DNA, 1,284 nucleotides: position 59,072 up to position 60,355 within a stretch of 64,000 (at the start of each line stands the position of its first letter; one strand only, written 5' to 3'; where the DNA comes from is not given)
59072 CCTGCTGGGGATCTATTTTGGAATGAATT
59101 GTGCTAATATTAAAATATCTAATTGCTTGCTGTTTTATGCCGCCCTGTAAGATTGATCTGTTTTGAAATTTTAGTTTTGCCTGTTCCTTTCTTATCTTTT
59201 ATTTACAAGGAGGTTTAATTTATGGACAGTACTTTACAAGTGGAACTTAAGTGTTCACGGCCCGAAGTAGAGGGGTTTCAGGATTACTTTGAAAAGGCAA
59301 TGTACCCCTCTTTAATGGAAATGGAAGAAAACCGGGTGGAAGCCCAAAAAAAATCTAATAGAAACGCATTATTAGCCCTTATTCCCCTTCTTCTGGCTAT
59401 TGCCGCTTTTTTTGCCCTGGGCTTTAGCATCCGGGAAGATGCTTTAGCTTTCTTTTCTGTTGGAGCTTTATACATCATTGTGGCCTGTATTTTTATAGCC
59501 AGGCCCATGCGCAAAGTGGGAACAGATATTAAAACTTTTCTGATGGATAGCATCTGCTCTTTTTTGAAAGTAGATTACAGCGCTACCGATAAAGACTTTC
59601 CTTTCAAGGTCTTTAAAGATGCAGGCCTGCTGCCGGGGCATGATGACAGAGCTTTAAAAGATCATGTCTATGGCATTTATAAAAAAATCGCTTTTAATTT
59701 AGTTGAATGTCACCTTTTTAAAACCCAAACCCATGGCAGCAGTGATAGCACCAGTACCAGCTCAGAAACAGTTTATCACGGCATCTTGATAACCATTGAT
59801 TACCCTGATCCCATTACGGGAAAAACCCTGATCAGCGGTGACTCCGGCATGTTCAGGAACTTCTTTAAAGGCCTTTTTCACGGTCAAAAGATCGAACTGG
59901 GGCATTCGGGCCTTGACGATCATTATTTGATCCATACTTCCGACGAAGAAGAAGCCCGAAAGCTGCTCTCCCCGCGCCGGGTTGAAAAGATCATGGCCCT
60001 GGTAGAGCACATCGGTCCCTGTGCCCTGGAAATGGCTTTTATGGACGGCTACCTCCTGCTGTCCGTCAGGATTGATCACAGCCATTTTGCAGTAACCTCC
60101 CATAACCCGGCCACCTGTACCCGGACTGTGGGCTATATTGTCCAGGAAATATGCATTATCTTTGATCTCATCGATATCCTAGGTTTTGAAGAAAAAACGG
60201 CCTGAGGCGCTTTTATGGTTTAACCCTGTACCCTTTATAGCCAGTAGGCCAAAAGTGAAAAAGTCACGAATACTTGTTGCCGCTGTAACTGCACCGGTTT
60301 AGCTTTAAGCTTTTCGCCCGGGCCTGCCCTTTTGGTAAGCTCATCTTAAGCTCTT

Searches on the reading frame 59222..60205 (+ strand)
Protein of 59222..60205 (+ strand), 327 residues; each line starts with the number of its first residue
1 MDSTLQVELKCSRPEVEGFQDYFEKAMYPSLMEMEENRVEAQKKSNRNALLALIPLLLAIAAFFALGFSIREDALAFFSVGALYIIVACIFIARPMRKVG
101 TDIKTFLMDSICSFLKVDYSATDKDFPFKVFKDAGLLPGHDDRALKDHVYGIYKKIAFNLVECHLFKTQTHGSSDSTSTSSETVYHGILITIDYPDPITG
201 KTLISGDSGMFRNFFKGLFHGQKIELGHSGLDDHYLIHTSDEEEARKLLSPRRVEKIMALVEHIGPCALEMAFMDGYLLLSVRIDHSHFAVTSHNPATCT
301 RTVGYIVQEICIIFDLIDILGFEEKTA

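Call 20: search_protein_families(library=pfam, max_evalue=1e-8, proteins=[window:59222-60205:+])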
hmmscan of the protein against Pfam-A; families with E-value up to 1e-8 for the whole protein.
window:59222-60205:+ (327 aa): 1 family
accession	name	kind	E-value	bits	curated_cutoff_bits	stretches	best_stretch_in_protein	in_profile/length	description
PF11335.13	DUF3137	-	3.4e-19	69.5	26.1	1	183-320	1-137/139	Protein of unknown function (DUF3137)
